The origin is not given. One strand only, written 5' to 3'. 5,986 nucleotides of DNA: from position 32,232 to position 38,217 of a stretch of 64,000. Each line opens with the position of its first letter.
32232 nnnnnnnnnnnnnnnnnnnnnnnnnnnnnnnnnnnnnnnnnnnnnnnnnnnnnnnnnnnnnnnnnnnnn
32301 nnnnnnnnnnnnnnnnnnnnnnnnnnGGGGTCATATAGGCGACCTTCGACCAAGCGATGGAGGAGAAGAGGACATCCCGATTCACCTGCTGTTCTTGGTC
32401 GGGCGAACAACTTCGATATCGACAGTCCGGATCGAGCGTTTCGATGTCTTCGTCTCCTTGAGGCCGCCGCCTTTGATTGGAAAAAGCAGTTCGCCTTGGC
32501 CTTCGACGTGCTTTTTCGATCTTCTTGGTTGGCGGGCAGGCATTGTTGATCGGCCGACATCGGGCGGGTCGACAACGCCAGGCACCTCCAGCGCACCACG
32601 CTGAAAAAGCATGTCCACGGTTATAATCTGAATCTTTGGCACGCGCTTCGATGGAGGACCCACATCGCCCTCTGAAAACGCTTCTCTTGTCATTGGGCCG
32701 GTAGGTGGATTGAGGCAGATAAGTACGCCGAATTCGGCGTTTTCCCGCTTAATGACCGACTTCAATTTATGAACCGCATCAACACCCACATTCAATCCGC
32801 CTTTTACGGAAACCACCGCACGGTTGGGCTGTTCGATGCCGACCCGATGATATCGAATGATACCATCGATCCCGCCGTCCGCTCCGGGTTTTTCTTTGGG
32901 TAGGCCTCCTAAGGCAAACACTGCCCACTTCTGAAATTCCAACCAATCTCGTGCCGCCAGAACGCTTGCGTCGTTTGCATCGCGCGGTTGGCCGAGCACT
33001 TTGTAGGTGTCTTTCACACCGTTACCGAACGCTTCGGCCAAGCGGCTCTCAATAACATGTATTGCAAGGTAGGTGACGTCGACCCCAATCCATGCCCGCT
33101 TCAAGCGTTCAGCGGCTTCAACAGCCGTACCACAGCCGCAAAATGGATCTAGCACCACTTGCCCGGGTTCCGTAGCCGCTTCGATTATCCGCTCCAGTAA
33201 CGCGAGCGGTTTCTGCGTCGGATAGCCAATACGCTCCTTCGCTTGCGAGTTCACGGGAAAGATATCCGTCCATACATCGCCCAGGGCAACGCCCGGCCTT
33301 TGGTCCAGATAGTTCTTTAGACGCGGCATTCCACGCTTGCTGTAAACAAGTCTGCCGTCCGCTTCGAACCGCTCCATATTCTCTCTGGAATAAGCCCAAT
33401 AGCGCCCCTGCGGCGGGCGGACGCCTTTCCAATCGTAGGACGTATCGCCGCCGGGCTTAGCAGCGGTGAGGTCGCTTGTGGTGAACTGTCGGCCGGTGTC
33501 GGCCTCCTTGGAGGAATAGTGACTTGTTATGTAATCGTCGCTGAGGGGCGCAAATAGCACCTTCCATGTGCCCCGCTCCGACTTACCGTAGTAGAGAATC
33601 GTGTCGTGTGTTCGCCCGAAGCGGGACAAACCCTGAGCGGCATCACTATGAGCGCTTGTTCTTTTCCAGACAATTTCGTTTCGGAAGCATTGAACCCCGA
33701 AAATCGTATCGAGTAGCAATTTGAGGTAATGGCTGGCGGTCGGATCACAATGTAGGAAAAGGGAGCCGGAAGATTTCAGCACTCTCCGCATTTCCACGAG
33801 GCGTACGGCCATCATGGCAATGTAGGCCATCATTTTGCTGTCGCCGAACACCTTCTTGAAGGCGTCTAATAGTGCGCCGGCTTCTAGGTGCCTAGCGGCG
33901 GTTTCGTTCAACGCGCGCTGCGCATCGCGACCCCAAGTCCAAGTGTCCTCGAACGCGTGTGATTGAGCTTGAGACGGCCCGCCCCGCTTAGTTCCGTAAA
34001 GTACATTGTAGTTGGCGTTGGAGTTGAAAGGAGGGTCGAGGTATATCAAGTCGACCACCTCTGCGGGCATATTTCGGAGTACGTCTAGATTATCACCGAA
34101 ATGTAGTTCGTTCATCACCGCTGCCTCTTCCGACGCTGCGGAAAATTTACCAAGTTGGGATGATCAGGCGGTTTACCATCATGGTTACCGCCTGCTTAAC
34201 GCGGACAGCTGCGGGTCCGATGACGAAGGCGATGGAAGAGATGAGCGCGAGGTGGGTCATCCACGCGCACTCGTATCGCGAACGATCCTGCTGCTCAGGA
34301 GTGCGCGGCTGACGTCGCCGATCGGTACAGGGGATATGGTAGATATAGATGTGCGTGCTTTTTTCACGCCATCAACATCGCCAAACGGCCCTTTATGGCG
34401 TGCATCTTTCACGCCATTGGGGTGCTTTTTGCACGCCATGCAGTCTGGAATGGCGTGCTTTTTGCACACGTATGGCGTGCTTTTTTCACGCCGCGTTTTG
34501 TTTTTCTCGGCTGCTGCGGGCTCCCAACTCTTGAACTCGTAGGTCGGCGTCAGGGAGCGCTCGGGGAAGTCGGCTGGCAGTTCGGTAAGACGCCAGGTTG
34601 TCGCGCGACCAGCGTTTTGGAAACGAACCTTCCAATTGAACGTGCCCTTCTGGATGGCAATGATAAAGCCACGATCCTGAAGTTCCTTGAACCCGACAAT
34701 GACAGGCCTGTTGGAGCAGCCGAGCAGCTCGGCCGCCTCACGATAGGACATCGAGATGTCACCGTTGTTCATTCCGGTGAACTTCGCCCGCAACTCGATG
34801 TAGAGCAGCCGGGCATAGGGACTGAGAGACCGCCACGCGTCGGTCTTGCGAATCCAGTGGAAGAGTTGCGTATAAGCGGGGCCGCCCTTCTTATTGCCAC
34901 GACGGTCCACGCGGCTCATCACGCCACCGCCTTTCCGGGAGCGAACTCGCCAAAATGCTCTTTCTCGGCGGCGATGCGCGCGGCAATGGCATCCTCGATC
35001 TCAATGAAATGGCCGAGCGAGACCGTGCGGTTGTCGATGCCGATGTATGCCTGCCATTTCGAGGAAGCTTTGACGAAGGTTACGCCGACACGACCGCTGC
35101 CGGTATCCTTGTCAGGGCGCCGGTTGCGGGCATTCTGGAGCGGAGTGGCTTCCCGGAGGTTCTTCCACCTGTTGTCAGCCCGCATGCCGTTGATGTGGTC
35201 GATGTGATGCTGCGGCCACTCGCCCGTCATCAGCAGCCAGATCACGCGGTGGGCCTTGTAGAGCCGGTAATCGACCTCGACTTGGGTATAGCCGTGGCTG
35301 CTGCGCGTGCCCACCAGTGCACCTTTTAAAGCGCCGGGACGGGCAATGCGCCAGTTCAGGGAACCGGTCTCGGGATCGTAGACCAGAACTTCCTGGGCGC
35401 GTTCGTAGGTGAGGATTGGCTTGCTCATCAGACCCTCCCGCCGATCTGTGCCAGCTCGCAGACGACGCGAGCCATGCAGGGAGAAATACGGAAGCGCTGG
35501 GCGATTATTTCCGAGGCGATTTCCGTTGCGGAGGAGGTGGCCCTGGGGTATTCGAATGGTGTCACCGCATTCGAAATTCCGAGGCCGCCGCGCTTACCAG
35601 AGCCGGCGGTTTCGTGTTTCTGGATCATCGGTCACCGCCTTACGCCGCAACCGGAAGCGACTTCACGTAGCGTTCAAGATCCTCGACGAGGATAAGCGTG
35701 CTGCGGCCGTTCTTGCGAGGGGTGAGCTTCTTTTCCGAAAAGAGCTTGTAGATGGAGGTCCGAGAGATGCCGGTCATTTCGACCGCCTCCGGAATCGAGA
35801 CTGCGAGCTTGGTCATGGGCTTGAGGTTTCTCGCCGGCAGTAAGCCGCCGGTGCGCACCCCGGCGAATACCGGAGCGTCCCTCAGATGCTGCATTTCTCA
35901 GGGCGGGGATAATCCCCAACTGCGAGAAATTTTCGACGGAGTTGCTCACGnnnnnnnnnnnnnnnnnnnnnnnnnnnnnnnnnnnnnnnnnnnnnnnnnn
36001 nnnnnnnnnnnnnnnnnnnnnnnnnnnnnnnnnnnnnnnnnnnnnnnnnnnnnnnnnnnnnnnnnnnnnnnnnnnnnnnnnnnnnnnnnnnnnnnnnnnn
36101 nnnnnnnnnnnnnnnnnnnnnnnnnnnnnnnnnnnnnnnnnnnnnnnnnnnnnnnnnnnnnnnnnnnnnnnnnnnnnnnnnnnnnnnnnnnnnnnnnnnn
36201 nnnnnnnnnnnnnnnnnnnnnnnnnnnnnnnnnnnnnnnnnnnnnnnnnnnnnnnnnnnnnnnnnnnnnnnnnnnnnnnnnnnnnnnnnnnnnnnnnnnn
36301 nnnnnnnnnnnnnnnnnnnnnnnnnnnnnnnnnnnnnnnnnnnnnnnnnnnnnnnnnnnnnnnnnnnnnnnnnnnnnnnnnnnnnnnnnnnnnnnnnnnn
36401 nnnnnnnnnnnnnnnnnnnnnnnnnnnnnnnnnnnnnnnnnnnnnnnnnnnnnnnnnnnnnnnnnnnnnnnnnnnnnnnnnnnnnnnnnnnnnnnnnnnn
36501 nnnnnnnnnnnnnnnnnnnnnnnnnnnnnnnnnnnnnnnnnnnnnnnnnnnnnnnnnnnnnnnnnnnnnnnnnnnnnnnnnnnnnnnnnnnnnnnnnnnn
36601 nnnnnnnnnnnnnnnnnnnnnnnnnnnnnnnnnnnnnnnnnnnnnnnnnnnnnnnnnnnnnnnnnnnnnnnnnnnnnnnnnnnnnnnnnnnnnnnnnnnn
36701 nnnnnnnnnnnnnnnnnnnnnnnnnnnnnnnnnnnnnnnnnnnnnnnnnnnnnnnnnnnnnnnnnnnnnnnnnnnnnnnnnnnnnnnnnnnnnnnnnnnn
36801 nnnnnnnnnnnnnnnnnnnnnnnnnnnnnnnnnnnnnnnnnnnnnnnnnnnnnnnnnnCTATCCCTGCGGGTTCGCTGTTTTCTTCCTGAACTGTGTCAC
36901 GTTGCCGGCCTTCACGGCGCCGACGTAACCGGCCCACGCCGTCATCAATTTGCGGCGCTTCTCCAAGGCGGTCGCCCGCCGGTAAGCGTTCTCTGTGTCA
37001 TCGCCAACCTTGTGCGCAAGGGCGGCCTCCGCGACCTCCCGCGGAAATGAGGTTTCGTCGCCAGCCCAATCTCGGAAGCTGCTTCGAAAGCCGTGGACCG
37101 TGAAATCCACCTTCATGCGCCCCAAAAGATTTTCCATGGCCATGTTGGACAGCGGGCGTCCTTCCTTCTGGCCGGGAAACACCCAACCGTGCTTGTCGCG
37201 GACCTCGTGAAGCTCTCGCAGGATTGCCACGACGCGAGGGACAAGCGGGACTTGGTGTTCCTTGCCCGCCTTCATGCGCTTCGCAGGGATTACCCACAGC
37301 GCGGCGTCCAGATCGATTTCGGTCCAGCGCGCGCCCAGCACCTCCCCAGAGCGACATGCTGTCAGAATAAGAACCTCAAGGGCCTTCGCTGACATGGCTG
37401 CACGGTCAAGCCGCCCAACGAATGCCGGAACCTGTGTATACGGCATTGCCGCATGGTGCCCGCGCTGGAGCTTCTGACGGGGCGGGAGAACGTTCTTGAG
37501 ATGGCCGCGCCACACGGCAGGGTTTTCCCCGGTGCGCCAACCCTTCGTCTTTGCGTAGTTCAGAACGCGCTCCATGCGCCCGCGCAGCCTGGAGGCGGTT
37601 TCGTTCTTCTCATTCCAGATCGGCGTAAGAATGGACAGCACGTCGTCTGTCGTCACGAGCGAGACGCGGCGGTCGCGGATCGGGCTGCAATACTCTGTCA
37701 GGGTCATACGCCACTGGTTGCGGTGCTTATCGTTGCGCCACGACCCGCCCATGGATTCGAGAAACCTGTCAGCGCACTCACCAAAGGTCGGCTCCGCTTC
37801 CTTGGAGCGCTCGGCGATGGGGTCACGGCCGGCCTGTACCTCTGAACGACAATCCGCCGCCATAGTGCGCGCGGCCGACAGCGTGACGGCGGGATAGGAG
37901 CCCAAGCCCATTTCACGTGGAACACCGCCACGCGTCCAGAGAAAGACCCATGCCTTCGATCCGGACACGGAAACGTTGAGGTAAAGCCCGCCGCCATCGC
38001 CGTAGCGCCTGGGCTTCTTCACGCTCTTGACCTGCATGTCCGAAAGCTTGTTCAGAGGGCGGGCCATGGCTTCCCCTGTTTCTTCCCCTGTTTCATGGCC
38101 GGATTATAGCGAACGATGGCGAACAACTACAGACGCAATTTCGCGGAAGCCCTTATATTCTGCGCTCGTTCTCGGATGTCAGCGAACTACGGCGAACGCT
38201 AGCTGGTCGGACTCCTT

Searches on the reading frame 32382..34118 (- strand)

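Call 29: search_protein_families(library=pfam, proteins=[window:32382-34118:-], max_evalue=0.01)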
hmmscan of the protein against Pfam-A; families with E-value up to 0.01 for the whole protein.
window:32382-34118:- (578 aa): 5 families
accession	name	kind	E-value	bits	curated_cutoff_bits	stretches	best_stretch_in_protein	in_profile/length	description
PF01555.25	N6_N4_Mtase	-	2.8e-39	135.8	26.7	1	22-348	1-211/221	DNA methylase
PF04471.18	Mrr_cat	-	4.6e-07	30.4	21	1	410-471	29-88/115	Restriction endonuclease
PF22722.2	NA-iREase1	-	5.5e-06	26.8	27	1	408-504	18-104/106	NACHT-associated inactive Restriction Endonuclease 1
PF03602.21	Cons_hypoth95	-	0.00018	21.7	24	0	10-37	100-129/182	Conserved hypothetical protein 95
PF02086.21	MethyltransfD12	-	0.0013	18.9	22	0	15-56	169-213/253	D12 class N6 adenine-specific DNA methyltransferase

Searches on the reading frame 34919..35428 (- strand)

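Call 43: search_protein_families(library=pfam, proteins=[window:34919-35428:-], max_evalue=1)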
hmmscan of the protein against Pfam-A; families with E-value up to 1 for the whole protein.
window:34919-35428:- (169 aa): 2 families
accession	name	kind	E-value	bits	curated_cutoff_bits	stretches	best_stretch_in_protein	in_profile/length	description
PF13392.12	HNH_3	-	1.4e-16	60.3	24.8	1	57-101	1-46/46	HNH endonuclease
PF17206.9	SeqA_N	-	0.41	10.5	23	0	142-163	4-25/36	SeqA protein N-terminal domain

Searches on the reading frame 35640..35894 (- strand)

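Call 43: search_protein_families(library=pfam, proteins=[window:35640-35894:-], max_evalue=1)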
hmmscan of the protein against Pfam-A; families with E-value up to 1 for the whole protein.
window:35640-35894:- (84 aa): 5 families
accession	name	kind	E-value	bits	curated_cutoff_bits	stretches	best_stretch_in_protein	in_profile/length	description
PF12728.13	HTH_17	-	3.5e-10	40.4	27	1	33-79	3-49/51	Helix-turn-helix domain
PF05930.18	Phage_AlpA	-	0.0064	16.8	21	1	34-56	6-28/51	Prophage CP4-57 regulatory protein (AlpA)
PF21716.3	dnstrm_HI1420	-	0.15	12.4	27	1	36-55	48-67/90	Probable addiction module antidote protein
PF23739.1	HTH_72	-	0.17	12.3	27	1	29-60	26-57/70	HTH 3-helical bundle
PF13551.12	HTH_29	-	0.19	12.3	28.1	1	32-50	12-31/64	Winged helix-turn helix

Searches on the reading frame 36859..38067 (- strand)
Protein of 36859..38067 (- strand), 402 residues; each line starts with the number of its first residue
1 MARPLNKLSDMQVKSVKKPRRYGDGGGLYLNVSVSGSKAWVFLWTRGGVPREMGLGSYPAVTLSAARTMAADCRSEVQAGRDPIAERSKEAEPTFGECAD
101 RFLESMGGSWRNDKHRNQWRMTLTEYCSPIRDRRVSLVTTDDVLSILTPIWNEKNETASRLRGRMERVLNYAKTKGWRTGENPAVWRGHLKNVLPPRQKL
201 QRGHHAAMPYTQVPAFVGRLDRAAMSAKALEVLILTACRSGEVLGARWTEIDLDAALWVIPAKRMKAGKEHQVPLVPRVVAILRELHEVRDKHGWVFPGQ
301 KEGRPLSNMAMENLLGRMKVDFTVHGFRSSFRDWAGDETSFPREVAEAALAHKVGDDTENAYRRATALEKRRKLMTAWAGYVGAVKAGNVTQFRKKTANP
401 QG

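Call 7: search_protein_families(library=pfam, proteins=[window:36859-38067:-], max_evalue=0.01)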
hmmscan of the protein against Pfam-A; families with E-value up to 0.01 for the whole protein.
window:36859-38067:- (402 aa): 3 families
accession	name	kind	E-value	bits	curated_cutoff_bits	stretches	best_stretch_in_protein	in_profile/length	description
PF22022.2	Phage_int_M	-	1.3e-26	93.1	27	1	95-189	1-96/96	Phage integrase central domain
PF13356.12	Arm-DNA-bind_3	-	1.1e-21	77.2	27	1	8-89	1-82/83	Arm DNA-binding domain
PF00589.27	Phage_integrase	-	5.9e-15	55.9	27.1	1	222-366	17-169/172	Phage integrase family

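Call 8: search_protein_families(library=phrogs, proteins=[window:36859-38067:-], max_evalue=0.001)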
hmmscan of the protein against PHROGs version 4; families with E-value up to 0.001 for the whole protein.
window:36859-38067:- (402 aa): 7 families
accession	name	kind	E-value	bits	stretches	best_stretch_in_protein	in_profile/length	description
phrog_1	-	integration and excision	1.2e-57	197.6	1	1-392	85-461/611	integrase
phrog_3423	-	unknown function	2.4e-21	77.3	1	1-141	1-143/157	-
phrog_216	-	integration and excision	7.3e-21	75.5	1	230-379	80-241/301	integrase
phrog_4710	-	unknown function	3.6e-09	37.5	1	130-267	62-196/211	-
phrog_24775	-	unknown function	4e-07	31.1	1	321-390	27-94/101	-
phrog_14880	-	unknown function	8e-05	23.5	1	340-382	10-52/57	-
phrog_37801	-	unknown function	0.00031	21.8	1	339-382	25-68/73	-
